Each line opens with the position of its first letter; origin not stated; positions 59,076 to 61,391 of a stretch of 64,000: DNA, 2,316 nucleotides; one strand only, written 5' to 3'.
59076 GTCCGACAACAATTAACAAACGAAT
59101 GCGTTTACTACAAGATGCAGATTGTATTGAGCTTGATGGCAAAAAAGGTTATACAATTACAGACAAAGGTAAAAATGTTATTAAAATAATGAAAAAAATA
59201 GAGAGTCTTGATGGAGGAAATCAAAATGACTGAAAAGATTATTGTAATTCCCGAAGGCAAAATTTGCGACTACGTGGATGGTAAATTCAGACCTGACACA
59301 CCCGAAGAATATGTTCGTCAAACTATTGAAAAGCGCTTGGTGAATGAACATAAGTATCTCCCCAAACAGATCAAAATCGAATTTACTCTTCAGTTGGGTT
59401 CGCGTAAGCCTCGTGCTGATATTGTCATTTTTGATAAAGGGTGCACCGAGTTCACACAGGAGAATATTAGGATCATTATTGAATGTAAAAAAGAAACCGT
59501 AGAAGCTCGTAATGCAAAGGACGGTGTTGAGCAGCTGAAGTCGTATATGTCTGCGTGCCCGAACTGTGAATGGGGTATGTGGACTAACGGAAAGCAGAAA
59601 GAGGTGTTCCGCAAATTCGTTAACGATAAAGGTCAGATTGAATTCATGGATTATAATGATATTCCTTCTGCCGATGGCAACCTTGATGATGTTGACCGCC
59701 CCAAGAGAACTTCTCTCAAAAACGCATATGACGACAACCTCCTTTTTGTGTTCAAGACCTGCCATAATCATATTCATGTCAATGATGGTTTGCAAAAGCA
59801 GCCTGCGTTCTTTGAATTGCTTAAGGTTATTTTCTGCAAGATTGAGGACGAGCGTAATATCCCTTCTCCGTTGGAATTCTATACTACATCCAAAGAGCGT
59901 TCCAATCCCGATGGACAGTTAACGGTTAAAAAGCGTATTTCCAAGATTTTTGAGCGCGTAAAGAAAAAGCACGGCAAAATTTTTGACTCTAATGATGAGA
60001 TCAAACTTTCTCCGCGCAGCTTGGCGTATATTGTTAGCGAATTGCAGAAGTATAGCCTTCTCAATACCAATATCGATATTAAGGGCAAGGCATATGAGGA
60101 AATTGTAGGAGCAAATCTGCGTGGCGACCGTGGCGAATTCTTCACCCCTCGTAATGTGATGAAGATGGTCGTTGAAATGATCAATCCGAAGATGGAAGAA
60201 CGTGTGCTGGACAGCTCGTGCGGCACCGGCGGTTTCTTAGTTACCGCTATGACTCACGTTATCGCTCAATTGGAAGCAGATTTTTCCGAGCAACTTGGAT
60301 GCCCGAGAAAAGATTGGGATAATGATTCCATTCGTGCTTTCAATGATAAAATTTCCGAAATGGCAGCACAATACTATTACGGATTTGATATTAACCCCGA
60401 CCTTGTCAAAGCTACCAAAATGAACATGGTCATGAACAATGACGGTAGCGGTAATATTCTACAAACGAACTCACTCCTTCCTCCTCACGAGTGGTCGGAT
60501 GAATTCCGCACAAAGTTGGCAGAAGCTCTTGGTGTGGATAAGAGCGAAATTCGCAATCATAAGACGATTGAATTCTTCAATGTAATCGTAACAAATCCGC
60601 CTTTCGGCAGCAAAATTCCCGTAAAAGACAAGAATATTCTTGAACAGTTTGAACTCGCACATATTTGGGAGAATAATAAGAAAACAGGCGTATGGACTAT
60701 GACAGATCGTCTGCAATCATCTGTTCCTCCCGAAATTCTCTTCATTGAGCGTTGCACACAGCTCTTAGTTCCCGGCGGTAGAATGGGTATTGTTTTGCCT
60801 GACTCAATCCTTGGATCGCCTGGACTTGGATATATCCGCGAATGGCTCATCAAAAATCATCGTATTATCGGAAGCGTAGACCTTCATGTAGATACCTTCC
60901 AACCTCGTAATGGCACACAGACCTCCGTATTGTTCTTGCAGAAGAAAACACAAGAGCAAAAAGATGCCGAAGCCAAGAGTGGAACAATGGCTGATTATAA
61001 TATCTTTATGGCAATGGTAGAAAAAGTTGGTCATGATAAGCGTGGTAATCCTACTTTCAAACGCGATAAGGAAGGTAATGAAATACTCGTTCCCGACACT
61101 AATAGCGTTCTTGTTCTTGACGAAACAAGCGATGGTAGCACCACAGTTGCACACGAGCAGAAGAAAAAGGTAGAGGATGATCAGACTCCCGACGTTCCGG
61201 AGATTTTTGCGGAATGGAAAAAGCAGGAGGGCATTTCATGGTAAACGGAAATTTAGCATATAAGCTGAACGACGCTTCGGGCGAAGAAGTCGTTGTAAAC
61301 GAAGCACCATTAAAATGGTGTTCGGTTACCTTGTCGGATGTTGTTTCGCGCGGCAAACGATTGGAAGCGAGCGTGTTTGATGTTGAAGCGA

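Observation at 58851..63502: Four-gene operon: wHTH, nuclease-methyltransferase fusion, two-TRD S subunit and an Rx4H (HEPN-like) tail gene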

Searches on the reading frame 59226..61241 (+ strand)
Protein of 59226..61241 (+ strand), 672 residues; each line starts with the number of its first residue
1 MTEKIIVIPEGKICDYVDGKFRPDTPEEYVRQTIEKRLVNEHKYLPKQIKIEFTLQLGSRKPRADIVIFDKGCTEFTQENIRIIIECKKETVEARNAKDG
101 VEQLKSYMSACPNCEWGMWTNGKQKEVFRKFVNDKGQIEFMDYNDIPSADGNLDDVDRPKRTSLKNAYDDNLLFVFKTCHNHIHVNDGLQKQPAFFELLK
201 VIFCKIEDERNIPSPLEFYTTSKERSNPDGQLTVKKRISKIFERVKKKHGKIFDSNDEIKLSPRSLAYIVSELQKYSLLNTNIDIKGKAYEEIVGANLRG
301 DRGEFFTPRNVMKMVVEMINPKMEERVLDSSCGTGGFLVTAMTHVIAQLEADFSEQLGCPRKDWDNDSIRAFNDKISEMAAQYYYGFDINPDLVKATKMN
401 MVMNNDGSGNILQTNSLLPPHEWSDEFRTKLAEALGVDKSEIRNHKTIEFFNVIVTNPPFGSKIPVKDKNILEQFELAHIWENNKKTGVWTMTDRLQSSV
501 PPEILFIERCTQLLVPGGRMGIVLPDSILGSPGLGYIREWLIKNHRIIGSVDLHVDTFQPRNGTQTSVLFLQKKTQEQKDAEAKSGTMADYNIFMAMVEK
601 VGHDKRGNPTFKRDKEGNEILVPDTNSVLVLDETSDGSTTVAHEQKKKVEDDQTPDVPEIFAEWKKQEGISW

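Call 3: search_protein_families(library=pfam, proteins=[window:59226-61241:+], max_evalue=0.1)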
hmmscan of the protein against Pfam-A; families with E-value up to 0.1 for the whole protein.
window:59226-61241:+ (672 aa): 10 families
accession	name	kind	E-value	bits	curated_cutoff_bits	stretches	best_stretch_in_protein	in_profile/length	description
PF02384.22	N6_Mtase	-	9.2e-32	111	20.4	1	283-580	3-239/311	N-6 DNA Methylase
PF13588.12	HSDR_N_2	-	1.8e-27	96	25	1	26-147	1-110/110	Type I restriction enzyme R protein N terminus (HSDR_N)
PF07669.17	Eco57I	-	2.8e-11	44.2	25.3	1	384-554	3-167/171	Eco57I restriction-modification methylase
PF01170.24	UPF0020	-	6.2e-06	26.5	22.3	1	316-401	21-96/197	RMKL-like, methyltransferase domain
PF04313.20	HSDR_N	-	0.00045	20.6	25.1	1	52-123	117-185/198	Type I restriction enzyme R protein N terminus (HSDR_N)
PF20473.4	MmeI_Mtase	-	0.00075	19.2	27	1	323-463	19-148/259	MmeI, DNA-methyltransferase domain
PF13489.12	Methyltransf_23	-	0.00078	19.6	27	0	421-527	34-121/164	Methyltransferase domain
PF05175.20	MTS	-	0.0042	17.2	23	0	437-473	85-120/170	Methyltransferase small domain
PF08011.17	PDDEXK_9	-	0.056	13.9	25.5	0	63-109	32-77/105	PD-(D/E)XK nuclease superfamily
PF20247.3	DUF6602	-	0.091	13.1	27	0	43-106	27-100/104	Domain of unknown function (DUF6602)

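Call 4: search_protein_families(library=padloc, proteins=[window:59226-61241:+], max_evalue=0.1)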
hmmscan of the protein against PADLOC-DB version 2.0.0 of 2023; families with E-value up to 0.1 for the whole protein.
window:59226-61241:+ (672 aa): 56 families (the best 25 are shown)
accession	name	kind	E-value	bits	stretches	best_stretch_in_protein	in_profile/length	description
PDLC03318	MTase_II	-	3.1e-164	546.1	1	4-667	12-717/723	Type II methyltransferase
PDLC03034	MTase_I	-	3.5e-85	284.6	1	25-633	56-640/672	Type I methyltransferase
PDLC03030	MTase_I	-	1.1e-68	230.3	1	20-575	44-583/670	Type I methyltransferase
PDLC03018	MTase_I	-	9.2e-68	227.3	3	10-370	8-374/749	Type I methyltransferase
PDLC04134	mad2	-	2.6e-61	205.9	1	27-668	5-491/492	mads_2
PDLC03021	MTase_I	-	1.8e-41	140.5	1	246-578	105-382/491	Type I methyltransferase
PDLC03218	MTase_II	-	4.2e-41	139.1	1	124-614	79-515/532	Type II methyltransferase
PDLC03026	MTase_I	-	3.7e-35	120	1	185-580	18-362/487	Type I methyltransferase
PDLC03317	MTase_II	-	3.5e-28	96.4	2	142-420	139-415/831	Type II methyltransferase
PDLC03025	MTase_I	-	2.4e-25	87.3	2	283-350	141-209/569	Type I methyltransferase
PDLC03357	MTase_II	-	8e-25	85.2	2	174-342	6-160/620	Type II methyltransferase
PDLC03624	REase_MTase_IIG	-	1.1e-20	71.3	1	268-583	383-657/1271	Type IIG restriction enzyme-methyltransferase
PDLC03023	MTase_I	-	7.7e-17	58.9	1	496-603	569-688/716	Type I methyltransferase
PDLC03616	REase_MTase_IIG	-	1.4e-15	54.8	2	233-418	330-496/721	Type IIG restriction enzyme-methyltransferase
PDLC03031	MTase_I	-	4.1e-14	49.8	1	258-345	134-227/834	Type I methyltransferase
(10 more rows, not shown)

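Call 5: search_protein_families(library=ncbifam, proteins=[window:59226-61241:+], max_evalue=0.1)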
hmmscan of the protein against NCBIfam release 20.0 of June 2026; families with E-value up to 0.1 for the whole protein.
window:59226-61241:+ (672 aa): 6 families
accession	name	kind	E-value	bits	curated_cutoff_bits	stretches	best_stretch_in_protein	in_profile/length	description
NF047738.1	antiphage_MADS2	equivalog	4.6e-195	649.7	720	1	9-662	2-652/654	methylation-associated defense system DNA methyltransferase MAD2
TIGR02987.1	met_A_Alw26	exception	1.1e-10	41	353.5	1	302-567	3-241/523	Alw26I/Eco31I/Esp3I family type II restriction adenine-specific DNA-methyltransferase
NF033452.1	BREX_1_MTaseX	exception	0.0002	19.3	500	1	505-580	545-622/1210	BREX-1 system adenine-specific DNA-methyltransferase PglX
TIGR01177.1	TIGR01177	hypoth_equivalog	0.013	14.8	316.55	0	313-344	172-203/330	TIGR01177 family methyltransferase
TIGR03534.1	RF_mod_PrmC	equivalog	0.015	14.8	199.1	1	311-460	76-166/253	peptide chain release factor N(5)-glutamine methyltransferase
NF033455.1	BREX_6_MTaseX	exception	0.051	11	900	0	304-397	308-392/1319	BREX-6 system adenine-specific DNA-methyltransferase PglX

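Call 21: search_solved_structures(query=window:59226-61241:+, max_evalue=0.001)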
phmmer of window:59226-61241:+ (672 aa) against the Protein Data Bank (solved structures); distinct sequences matched with E-value up to 0.001: 10.
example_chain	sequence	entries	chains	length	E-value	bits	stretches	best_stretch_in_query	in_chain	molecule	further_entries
8w0p_A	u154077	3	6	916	6.7e-35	123.9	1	177-579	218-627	RM.BsaXI | site-specific DNA-methyltransferase (adenine-specific)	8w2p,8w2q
2okc_A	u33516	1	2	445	1e-16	63.8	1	262-348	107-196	Type I restriction enzyme StySJI M protein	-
3ufb_A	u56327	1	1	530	2.8e-14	55.8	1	297-349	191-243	Type I restriction-modification system methyltransferase subunit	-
5ybb_A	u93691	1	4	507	5.4e-13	51.5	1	270-342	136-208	Type I restriction-modification system methyltransferase subunit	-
2ar0_A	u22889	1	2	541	5.1e-12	48.3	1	176-349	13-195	Type I restriction enzyme EcoKI M protein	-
2y7c_B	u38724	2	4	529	5.3e-12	48.3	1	188-349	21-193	TYPE I RESTRICTION ENZYME ECOKI M PROTEIN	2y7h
7vru_A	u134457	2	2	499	2.1e-10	43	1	261-346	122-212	Site-specific DNA-methyltransferase (adenine-specific)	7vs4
7eew_A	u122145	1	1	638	5.1e-09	38.4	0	180-345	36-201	Type I restriction-modification system methyltransferase subunit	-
3khk_A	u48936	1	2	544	9.4e-05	24.3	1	282-342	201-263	Type I restriction-modification system methylation subunit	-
2f8l_A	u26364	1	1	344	0.00065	21.6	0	503-579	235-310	hypothetical protein lmo1582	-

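Call 68: find_related_loci(query=window:59226-61241:+, collection=metagenome_contigs, flank=6000)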
Query window:59226-61241:+ (672 aa) in metagenome_contigs; peptide patterns used: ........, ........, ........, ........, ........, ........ (x = any residue, [..] = any of these).
600 stretches matched a pattern (row limit reached: there are more); 577 encode a relative of the query (tblastn E <= 1e-3); the best 80 are kept; 80 distinct loci.
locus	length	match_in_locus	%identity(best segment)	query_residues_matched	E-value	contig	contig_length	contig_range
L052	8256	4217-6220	91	4-672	0e+0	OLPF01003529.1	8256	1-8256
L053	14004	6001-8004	91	4-672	0e+0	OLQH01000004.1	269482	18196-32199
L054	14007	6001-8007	90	4-672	0e+0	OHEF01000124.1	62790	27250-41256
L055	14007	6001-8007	90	4-672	0e+0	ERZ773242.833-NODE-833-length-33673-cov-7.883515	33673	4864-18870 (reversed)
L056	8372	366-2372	90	4-672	0e+0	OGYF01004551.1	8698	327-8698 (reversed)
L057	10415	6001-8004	90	4-672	0e+0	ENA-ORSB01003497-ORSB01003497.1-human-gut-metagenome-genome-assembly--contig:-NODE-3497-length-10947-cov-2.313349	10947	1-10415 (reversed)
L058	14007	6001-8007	90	4-672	0e+0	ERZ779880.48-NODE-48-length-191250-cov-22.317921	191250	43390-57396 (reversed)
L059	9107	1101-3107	90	4-672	0e+0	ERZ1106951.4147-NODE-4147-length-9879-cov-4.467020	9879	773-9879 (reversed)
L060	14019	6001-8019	89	1-672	0e+0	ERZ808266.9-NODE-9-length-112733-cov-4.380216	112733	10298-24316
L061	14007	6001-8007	88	4-672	0e+0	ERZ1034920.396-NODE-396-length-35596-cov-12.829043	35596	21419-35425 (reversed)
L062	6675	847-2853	88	4-672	0e+0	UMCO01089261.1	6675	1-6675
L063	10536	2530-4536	88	4-672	0e+0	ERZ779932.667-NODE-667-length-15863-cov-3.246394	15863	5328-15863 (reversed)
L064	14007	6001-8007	88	4-672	0e+0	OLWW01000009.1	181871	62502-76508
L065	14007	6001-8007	88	4-672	0e+0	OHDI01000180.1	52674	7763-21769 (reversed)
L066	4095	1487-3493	88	4-672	0e+0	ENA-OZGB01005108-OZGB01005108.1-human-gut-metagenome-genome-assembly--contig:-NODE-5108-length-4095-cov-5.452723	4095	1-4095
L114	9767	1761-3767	83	3-672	0e+0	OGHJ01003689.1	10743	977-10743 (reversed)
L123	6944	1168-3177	82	3-672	0e+0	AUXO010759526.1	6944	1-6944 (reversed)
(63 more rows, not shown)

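Call 72: search_protein_families(library=pfam, proteins=[L056:3873-5900:+, L056:5888-7828:+, L065:9495-10595:+, L065:10595-11236:+, L065:11205-12062:+, L114:5700-6053:+, L114:6078-7337:+, L114:7358-8206:+, L123:4964-5587:-, L123:5930-6694:+], max_evalue=0.001)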
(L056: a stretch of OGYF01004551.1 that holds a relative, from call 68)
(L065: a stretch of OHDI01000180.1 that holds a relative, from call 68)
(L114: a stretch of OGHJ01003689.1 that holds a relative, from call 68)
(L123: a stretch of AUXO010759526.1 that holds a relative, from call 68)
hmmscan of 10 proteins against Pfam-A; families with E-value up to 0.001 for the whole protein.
L056:3873-5900:+ (676 aa): 8 families
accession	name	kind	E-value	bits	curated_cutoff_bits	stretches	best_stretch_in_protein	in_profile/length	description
PF13175.12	AAA_15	-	7.6e-43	148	32.1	1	1-368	1-373/374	AAA ATPase domain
PF20469.4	OLD-like_TOPRIM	-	4.7e-18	65.9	23.2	1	428-494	1-67/67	Overcoming lysogenization defect protein-like, TOPRIM domain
PF13304.12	AAA_21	-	1.6e-14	55.1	27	1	25-368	1-302/304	AAA domain, putative AbiEii toxin, Type IV TA system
PF02463.25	SMC_N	-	1.3e-10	41.5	40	1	2-66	1-69/220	RecF/RecN/SMC N terminal domain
PF11398.14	DUF2813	-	5.9e-09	36.2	21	0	1-51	1-50/372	Protein of unknown function (DUF2813)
PF13476.12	AAA_23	-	1.5e-05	26.1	27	1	5-239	1-184/201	AAA domain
PF13514.12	AAA_27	-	0.00038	20.6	22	0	1-44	1-47/206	AAA domain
PF13555.12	AAA_29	-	0.00074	19.7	27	0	4-58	2-55/61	P-loop containing region of AAA domain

L056:5888-7828:+ (647 aa): 6 families
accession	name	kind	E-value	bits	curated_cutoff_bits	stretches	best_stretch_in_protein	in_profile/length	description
PF00580.27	UvrD-helicase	-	1.3e-36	127.2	23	1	17-290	13-266/271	UvrD/REP helicase N-terminal domain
PF13245.12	AAA_19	-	1.7e-17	64.3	25.1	1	20-279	14-133/134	AAA domain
PF13361.12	UvrD_C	-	4.7e-11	43.2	25.6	1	542-613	282-345/350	UvrD-like helicase C-terminal domain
PF13538.12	UvrD_C_2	-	1.1e-07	32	27.4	0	551-572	5-27/52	UvrD-like helicase C-terminal domain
PF13086.12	AAA_11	-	2.6e-06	27.9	27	1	20-274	20-249/257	AAA domain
PF01443.25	Viral_helicase1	-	3.2e-06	27.6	21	0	546-613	175-226/228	Viral superfamily 1 RNA helicase core domain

L065:9495-10595:+ (367 aa): 6 families
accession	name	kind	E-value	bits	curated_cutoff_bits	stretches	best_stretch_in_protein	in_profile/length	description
PF13304.12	AAA_21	-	4.8e-31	109.4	27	1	33-315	1-304/304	AAA domain, putative AbiEii toxin, Type IV TA system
PF13175.12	AAA_15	-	1.1e-14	55.3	32.1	2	12-174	3-151/374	AAA ATPase domain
PF02463.25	SMC_N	-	5.8e-13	49.2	40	1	12-328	2-214/220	RecF/RecN/SMC N terminal domain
PF11398.14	DUF2813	-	2e-12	47.6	21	1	12-66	3-54/372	Protein of unknown function (DUF2813)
PF00005.33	ABC_tran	-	5e-05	24.3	25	0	30-57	10-37/137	ABC transporter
PF13476.12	AAA_23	-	0.00037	21.6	27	1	14-207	1-168/201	AAA domain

L065:10595-11236:+ (214 aa): 1 family
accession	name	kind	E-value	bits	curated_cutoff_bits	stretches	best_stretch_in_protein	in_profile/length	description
PF14103.11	DUF4276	-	2.2e-51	175.3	30.2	1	8-211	1-191/192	Domain of unknown function (DUF4276)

L065:11205-12062:+ (286 aa): 0 families

L114:5700-6053:+ (118 aa): 5 families
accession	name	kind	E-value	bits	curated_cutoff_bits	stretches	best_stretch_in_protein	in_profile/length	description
PF01381.28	HTH_3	-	5.5e-15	55.6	23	1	9-63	1-55/55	Helix-turn-helix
PF12844.13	HTH_19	-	1.6e-11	44.4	30.2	1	6-68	1-63/64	Helix-turn-helix domain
PF13560.12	HTH_31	-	1.1e-09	38.9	27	1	5-59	2-57/64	Helix-turn-helix domain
PF22495.2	HTH_92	-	7.1e-05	22.5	27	1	12-46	3-36/45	RsaL-like HTH domain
PF15731.11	MqsA_antitoxin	-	8e-05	23.2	30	1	9-50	74-115/131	Antitoxin component of bacterial toxin-antitoxin system, MqsA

L114:6078-7337:+ (420 aa): 0 families

L114:7358-8206:+ (283 aa): 1 family
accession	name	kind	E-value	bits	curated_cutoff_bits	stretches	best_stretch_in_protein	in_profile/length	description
PF04383.19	KilA-N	-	1.4e-19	70.4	23.8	1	15-142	7-105/107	KilA-N domain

L123:4964-5587:- (207 aa): 1 family
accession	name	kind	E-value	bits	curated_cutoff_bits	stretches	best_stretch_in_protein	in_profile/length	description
PF11407.14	RestrictionMunI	-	7.6e-62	208.9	25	1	6-202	6-193/193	Type II restriction enzyme MunI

L123:5930-6694:+ (255 aa): 1 family
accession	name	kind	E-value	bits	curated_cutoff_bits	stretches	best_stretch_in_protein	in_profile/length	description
PF05063.20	MT-A70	-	2e-16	60.8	23.9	1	39-218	1-172/172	MT-A70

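Call 73: search_protein_families(library=padloc, proteins=[L056:3873-5900:+, L056:5888-7828:+, L065:9495-10595:+, L065:10595-11236:+, L065:11205-12062:+, L114:6078-7337:+, L114:7358-8206:+, L123:4964-5587:-], max_evalue=0.00001)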
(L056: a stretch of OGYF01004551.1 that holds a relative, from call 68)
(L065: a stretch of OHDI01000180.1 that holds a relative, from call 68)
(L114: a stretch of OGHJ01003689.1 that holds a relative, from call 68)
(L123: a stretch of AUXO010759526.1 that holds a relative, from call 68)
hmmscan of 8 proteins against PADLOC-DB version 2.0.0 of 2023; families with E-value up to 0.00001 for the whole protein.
L056:3873-5900:+ (676 aa): 98 families (the best 25 are shown)
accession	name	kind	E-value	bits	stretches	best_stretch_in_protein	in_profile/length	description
PDLC00069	GajA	-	4.5e-108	360.5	1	1-676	1-685/687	AAA ATPase domain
PDLC00065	GajA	-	2.5e-69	232.7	1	1-676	1-665/670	AAA ATPase domain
PDLC00077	GajA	-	3.3e-69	232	1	1-529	1-531/616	AAA ATPase domain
PDLC00091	GajA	-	4.3e-66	222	1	1-675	1-620/627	AAA ATPase domain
PDLC00071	GajA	-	1.3e-63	213.8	1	1-673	1-580/588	AAA ATPase domain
PDLC00083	GajA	-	1.2e-62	210.3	1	1-676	1-637/639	AAA ATPase domain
PDLC00096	GajA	-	5.9e-62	208.3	2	205-675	189-613/630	AAA ATPase domain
PDLC00099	GajA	-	5.7e-58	195.3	2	197-674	191-617/626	AAA ATPase domain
PDLC00063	GajA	-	4.9e-56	188.6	1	1-675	1-660/679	AAA ATPase domain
PDLC00093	GajA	-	6.4e-54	181.8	2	199-675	247-719/736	AAA ATPase domain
PDLC00070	GajA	-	8.9e-54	181.1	2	293-579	259-543/596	AAA ATPase domain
PDLC00080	GajA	-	2.8e-49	166.4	1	1-559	1-516/622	AAA ATPase domain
PDLC00072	GajA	-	4.4e-49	165.5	2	262-553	284-563/709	AAA ATPase domain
PDLC00095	GajA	-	2.7e-48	163.1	2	197-675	257-730/752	AAA ATPase domain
PDLC00073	GajA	-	5.5e-48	162.3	2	291-566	245-524/589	AAA ATPase domain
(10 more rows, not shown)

L056:5888-7828:+ (647 aa): 49 families (the best 25 are shown)
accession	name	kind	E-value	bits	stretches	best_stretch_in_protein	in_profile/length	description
PDLC00119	GajB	-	1.8e-91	305.8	1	4-617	5-545/565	UrvD helicase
PDLC03802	RTasHel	-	1.6e-46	157.5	2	22-376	23-323/675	DRT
PDLC00135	GajB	-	6.1e-46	155.5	2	22-353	25-284/603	UrvD helicase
PDLC00117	GajB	-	9.7e-43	144.5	2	213-326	195-308/604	UrvD helicase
PDLC00128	GajB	-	3.9e-40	136.2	1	23-613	33-659/685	UrvD helicase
PDLC00127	GajB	-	2.9e-39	133.1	1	22-614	25-565/594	UrvD helicase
PDLC00143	GajB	-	9.6e-39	131.4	2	209-613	173-602/632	UrvD helicase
PDLC00130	GajB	-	3.3e-38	129.3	2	168-320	139-290/589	UrvD helicase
PDLC00122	GajB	-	3.8e-38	129.7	2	213-619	139-472/502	UrvD helicase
PDLC00137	GajB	-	6.5e-37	125.6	3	23-104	32-111/679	UrvD helicase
PDLC00111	GajB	-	1.5e-36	124.3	2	22-157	30-162/625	UrvD helicase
PDLC00113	GajB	-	6e-36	122.1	2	21-107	31-115/579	UrvD helicase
PDLC00123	GajB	-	4.4e-35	119.3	2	210-361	150-298/540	UrvD helicase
PDLC00132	GajB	-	5.8e-35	119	1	21-616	20-601/625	UrvD helicase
PDLC00129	GajB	-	1.8e-34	117.3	2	16-326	24-315/594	UrvD helicase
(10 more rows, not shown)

L065:9495-10595:+ (367 aa): 99 families (the best 25 are shown)
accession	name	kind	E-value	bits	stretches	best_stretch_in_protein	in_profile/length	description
PDLC04175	HEC-01A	-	7.9e-145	480.5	1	11-364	5-361/363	-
PDLC04174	HEC-01A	-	4.6e-107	355.2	1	101-366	1-263/264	-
PDLC04177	HEC-01A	-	2.7e-58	195.8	2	152-363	187-390/393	-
PDLC04178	HEC-01A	-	6.5e-47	158.4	1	11-361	8-380/399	-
PDLC04183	HEC-01A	-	1e-43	147.9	2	159-365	196-402/402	-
PDLC04176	HEC-01A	-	3.7e-42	143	1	12-364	3-368/371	-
PDLC04182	HEC-01A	-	2.6e-40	136.7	2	153-362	196-401/406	-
PDLC04391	PDC-M07A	-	8e-35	118.6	2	170-365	202-405/412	-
PDLC04179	HEC-01A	-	9.8e-35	118.5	2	167-363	260-453/459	-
PDLC04135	mad3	-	4.8e-32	109.9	1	12-360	2-373/374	mads_3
PDLC04393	PDC-M07A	-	1.4e-30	104.6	2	171-361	210-405/435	-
PDLC04389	PDC-M07A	-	3.7e-30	103.3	2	177-356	219-418/443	-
PDLC02980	AriA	-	6.7e-29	99.8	1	33-315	1-304/304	-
PDLC04392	PDC-M07A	-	9e-29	98.8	2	166-361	204-403/432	-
PDLC04144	HEC-01B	-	6.1e-28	96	2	153-363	186-391/395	-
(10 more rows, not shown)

L065:10595-11236:+ (214 aa): 5 families
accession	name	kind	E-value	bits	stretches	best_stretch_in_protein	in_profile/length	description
PDLC04188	HEC-01B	-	1.1e-75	252.3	1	1-214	12-226/230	-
PDLC04190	HEC-01B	-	3.5e-51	171.8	1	1-168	1-168/168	-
PDLC04189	HEC-01B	-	7e-26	89.4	1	5-211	5-221/223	-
PDLC04186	HEC-01B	-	4.8e-19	66.9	1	68-213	44-191/196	-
PDLC04187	HEC-01B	-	1.4e-17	62.6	1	69-212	5-164/166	-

L065:11205-12062:+ (286 aa): 0 families

L114:6078-7337:+ (420 aa): 0 families

L114:7358-8206:+ (283 aa): 1 family
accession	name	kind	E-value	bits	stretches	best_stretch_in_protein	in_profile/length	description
PDLC04962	PDC-S22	-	7.8e-122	403.7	1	1-278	1-273/281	-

L123:4964-5587:- (207 aa): 1 family
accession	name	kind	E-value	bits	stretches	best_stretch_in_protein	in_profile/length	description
PDLC03520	REase_II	-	5.7e-79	262.7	1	3-207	4-202/202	Type II restriction enzyme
